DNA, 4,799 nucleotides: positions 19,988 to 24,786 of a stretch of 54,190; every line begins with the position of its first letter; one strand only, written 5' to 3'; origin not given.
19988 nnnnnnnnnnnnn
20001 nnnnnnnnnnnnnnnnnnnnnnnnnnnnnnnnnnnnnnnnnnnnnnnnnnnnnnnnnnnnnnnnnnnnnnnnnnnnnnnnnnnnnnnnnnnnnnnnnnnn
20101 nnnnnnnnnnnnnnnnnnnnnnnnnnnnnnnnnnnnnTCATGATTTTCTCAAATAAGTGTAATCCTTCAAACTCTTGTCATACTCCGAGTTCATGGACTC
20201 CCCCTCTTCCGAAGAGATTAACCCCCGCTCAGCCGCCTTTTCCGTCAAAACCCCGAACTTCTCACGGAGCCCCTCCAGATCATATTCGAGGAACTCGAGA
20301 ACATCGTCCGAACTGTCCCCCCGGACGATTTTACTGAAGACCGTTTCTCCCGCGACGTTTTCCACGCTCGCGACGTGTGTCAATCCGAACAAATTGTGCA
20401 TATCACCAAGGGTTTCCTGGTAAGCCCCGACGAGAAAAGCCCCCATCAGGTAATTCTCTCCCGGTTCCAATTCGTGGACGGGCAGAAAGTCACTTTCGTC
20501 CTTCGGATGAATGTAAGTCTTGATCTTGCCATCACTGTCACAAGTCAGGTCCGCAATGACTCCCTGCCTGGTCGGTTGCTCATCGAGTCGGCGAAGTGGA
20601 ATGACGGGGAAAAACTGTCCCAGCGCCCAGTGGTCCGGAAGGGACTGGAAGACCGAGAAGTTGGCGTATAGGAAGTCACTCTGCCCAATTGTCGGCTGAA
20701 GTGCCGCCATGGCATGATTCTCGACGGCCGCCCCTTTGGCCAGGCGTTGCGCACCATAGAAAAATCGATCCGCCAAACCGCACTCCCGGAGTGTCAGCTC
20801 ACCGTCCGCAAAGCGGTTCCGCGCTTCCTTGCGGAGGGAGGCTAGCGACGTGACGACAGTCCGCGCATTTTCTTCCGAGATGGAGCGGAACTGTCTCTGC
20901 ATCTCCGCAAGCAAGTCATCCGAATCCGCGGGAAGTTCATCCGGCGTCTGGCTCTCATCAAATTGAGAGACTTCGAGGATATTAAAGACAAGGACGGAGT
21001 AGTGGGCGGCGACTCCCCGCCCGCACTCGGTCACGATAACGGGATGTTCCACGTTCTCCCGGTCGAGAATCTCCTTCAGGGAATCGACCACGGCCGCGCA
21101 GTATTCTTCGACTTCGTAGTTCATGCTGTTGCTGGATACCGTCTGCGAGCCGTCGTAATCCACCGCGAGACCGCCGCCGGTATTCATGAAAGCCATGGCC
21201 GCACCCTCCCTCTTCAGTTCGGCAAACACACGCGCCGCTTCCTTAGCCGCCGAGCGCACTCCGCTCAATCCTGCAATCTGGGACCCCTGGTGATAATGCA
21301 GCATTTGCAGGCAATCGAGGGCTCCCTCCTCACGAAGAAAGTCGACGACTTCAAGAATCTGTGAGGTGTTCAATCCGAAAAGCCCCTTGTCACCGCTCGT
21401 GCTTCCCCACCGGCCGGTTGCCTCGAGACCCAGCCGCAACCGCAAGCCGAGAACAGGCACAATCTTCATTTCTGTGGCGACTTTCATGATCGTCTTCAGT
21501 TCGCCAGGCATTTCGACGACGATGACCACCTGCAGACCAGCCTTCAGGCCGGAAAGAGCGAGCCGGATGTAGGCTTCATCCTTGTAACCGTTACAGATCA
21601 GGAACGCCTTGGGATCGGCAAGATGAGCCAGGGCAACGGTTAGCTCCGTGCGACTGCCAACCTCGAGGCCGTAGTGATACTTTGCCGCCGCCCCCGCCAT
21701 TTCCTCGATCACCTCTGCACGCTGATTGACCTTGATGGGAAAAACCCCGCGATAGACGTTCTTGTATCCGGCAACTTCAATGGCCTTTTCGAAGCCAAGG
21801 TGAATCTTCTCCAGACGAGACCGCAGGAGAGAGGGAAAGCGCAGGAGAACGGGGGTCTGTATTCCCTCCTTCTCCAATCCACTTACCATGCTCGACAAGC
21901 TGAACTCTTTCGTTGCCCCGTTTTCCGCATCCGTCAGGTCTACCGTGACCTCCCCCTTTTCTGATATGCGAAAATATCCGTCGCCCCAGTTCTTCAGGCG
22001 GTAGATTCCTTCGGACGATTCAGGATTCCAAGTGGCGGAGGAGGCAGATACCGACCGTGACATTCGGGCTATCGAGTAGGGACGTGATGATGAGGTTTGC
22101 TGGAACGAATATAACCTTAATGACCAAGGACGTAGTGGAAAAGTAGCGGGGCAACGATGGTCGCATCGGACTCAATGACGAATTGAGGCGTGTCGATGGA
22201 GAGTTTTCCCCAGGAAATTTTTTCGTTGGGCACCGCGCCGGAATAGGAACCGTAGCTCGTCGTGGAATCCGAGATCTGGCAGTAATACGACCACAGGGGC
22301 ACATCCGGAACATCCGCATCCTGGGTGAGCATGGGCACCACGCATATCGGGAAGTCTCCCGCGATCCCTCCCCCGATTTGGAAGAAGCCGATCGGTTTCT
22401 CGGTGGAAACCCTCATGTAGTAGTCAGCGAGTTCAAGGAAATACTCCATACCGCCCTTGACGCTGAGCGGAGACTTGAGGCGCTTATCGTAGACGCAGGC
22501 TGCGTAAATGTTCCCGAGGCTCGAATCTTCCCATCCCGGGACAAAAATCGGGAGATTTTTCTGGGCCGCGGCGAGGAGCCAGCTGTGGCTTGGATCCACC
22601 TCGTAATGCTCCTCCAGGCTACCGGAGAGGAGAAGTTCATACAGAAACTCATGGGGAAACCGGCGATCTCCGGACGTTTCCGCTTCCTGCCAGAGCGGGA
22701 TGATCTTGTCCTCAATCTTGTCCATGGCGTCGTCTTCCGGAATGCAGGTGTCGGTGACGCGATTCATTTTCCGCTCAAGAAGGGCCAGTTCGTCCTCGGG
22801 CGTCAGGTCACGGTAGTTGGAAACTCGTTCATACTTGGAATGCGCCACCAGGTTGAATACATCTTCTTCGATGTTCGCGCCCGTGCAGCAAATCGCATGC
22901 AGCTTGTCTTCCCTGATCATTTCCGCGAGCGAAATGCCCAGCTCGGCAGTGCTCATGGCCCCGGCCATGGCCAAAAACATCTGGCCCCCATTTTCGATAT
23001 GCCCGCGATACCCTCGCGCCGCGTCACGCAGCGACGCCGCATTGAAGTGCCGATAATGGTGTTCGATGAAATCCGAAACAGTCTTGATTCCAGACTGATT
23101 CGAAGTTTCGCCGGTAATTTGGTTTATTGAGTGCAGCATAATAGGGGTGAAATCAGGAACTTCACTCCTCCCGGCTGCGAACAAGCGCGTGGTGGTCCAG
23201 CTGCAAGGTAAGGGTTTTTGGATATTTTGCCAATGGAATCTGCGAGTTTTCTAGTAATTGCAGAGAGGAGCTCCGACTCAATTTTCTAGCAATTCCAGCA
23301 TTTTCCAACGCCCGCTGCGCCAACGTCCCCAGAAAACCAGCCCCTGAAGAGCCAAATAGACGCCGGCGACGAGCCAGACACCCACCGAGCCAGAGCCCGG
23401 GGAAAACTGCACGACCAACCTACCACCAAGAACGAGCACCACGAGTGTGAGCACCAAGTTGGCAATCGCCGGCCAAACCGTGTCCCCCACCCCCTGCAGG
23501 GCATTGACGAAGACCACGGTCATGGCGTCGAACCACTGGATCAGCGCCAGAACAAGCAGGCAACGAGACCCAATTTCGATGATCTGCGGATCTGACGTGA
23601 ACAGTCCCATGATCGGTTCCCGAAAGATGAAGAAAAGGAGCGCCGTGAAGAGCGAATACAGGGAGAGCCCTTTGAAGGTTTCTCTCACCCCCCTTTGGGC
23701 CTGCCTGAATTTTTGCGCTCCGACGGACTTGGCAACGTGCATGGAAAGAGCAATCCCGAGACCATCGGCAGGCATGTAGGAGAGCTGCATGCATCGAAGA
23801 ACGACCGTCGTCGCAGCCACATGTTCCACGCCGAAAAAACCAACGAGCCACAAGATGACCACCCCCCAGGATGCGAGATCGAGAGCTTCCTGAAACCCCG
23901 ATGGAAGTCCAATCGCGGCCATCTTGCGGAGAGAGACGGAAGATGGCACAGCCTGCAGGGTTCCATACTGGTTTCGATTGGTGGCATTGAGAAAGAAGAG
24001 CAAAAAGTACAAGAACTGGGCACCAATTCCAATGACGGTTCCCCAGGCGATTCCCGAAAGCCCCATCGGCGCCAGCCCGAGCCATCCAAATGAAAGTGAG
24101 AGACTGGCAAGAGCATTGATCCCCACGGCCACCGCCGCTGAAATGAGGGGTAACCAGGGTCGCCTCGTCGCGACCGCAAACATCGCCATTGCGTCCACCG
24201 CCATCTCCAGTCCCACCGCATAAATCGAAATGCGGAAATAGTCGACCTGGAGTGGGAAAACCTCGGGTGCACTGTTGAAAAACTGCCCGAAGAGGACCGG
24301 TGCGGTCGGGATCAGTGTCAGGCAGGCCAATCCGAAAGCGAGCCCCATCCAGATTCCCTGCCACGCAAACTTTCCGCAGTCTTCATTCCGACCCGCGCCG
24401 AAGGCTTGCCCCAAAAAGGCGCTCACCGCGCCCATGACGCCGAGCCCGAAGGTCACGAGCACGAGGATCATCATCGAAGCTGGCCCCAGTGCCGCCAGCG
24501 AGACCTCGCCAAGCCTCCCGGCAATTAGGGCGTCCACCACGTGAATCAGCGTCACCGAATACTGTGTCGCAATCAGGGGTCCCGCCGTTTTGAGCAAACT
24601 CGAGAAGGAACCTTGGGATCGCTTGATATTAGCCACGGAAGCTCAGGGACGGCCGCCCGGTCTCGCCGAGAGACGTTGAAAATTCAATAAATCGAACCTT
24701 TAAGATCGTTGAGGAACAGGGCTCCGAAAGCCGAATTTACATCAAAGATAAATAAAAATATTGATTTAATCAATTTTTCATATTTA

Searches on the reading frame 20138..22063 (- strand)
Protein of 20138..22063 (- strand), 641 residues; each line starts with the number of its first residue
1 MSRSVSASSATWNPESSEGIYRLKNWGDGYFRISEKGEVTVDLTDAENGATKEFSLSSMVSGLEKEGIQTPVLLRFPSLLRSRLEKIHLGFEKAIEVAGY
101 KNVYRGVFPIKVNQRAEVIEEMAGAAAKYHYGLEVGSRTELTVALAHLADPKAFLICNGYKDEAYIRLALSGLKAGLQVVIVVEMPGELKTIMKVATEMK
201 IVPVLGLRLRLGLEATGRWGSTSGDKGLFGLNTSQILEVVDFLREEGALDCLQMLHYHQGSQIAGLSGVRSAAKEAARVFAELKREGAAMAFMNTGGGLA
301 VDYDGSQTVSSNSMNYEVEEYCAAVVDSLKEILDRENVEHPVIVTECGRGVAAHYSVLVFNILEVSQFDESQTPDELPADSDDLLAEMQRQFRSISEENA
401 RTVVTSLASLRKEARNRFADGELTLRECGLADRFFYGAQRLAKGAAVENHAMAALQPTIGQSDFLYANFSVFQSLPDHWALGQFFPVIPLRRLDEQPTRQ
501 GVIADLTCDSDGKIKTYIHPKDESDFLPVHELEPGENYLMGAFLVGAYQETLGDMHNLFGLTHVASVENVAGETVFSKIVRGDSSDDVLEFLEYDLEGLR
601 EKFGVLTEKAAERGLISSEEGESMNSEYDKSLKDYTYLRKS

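Call 6: search_protein_families(library=pfam, proteins=[window:20138-22063:-], max_evalue=0.01)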
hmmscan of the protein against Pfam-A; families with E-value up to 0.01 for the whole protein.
window:20138-22063:- (641 aa): 3 families
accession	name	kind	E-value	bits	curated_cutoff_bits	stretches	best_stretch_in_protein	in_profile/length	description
PF02784.22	Orn_Arg_deC_N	-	8.2e-29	101.1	23.4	1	105-353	19-247/247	Pyridoxal-dependent decarboxylase, pyridoxal binding domain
PF17944.6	Arg_decarbox_C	-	1.7e-07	32.1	23.3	1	586-638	2-51/51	Arginine decarboxylase C-terminal helical extension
PF17810.6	Arg_decarb_HB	-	0.00027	21.6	23.3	1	379-437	2-60/84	Arginine decarboxylase helical bundle domain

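Call 7: search_protein_families(library=ncbifam, proteins=[window:20138-22063:-], max_evalue=0.01)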
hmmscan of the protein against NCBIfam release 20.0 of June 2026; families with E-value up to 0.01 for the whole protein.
window:20138-22063:- (641 aa): 6 families
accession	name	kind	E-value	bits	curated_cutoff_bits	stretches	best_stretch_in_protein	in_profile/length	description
NF003763.0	PRK05354.1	equivalog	1.1e-212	708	369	1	8-640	5-635/636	biosynthetic arginine decarboxylase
TIGR01273.1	speA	equivalog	3.1e-198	660.2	624.1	1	12-639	1-624/624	arginine decarboxylase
TIGR01048.1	lysA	equivalog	2.3e-24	85.7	297.9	1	70-365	25-296/417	diaminopimelate decarboxylase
TIGR03099.1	dCO2ase_PEP1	hypoth_equivalog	2e-14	53.5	478.45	1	108-364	54-292/398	pyridoxal-dependent decarboxylase, exosortase A system-associated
NF041039.1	FslC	exception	7.1e-10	38.3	500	1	153-363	100-305/418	rhizoferrin biosystnesis N-citrylornithine decarboxylase FslC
NF006515.0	PRK08961.1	equivalog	3.9e-06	25.1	802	1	93-308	516-715/861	bifunctional aspartate kinase/diaminopimelate decarboxylase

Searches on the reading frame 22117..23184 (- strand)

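Call 6: search_protein_families(library=pfam, proteins=[window:22117-23184:-], max_evalue=0.01)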
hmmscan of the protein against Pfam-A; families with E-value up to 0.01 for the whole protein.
window:22117-23184:- (355 aa): 1 family
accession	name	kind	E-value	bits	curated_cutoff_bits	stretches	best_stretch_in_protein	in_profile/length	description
PF01916.23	DS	-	1.5e-42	146.3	27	1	47-351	11-287/288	Deoxyhypusine synthase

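Call 7: search_protein_families(library=ncbifam, proteins=[window:22117-23184:-], max_evalue=0.01)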
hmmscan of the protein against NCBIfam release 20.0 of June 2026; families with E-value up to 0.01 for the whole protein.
window:22117-23184:- (355 aa): 7 families
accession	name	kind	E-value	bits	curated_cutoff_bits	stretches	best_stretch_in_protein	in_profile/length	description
NF001980.1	PRK00770.1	equivalog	2.1e-29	102.7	450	1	35-353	11-321/350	homospermidine biosynthesis protein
NF002006.0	PRK00805.1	equivalog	7.4e-29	100.6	434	1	47-352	33-318/338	deoxyhypusine synthase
TIGR00321.1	dhys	equivalog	3.5e-28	98.8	304.25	1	34-353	11-300/301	deoxyhypusine synthase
NF002699.1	PRK02492.1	equivalog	1.5e-27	96.4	500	1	45-352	28-319/338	1,9-bis(guanidino)-5-aza-nonane synthase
NF002630.0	PRK02301.1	equivalog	1.4e-26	93.5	364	1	35-349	24-308/318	deoxyhypusine synthase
NF002294.1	PRK01221.1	equivalog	1.2e-24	87.2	350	1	35-351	11-299/300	deoxyhypusine synthase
NF003052.1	PRK03971.1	equivalog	2e-20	73.3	380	1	47-352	43-332/334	deoxyhypusine synthase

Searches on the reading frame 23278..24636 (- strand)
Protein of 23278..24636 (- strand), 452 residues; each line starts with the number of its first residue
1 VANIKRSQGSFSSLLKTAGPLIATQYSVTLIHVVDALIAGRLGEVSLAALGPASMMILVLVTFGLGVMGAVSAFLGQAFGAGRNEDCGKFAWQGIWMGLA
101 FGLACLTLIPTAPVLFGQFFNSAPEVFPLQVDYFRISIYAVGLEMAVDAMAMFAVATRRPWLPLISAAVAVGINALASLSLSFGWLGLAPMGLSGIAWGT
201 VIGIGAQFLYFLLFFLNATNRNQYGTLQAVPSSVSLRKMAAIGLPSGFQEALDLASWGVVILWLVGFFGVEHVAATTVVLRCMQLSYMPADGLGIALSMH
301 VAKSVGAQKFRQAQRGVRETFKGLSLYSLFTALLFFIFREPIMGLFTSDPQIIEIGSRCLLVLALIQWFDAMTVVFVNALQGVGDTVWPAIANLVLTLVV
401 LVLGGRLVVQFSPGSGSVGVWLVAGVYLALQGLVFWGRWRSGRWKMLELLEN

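Call 6: search_protein_families(library=pfam, proteins=[window:23278-24636:-], max_evalue=0.01)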
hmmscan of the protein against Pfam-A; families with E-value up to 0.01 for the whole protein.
window:23278-24636:- (452 aa): 1 family
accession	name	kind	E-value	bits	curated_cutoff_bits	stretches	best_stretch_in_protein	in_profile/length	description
PF01554.23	MatE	-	2.8e-43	147.9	24.9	2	255-403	10-158/161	MatE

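Call 7: search_protein_families(library=ncbifam, proteins=[window:23278-24636:-], max_evalue=0.01)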
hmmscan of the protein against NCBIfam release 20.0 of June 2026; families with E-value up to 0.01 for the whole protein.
window:23278-24636:- (452 aa): 8 families
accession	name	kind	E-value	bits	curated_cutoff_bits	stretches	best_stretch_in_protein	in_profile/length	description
TIGR00797.1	matE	subfamily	2.6e-51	174.8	147.4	1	20-421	1-396/396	MATE family efflux transporter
NF001214.0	PRK00187.1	equivalog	3.5e-28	98.8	449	1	9-443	7-447/464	NorM family multidrug efflux MATE transporter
NF052396.1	MATE_WgkD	equivalog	1.3e-22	80.4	510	1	15-403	6-389/428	tryglysin-associated MATE efflux transporter WgkD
NF000263.1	MATE_multi_NorM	equivalog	8.7e-22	78.1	950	1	17-433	23-441/459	multidrug efflux MATE transporter NorM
NF041801.1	MATE_SolL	equivalog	3.5e-17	62.4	780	1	8-402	15-410/458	solanimycin export family MATE transporter SolL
NF007562.1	PRK10189.1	equivalog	2e-08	33.4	465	1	18-445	33-463/470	EmmdR/YeeO family multidrug/toxin efflux MATE transporter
NF007690.0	PRK10367.1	equivalog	5.5e-06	25.5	409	1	268-442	262-431/441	MATE family efflux transporter DinF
NF007130.1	PRK09575.1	equivalog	7.5e-06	25.5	445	1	16-404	10-399/435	MATE family efflux transporter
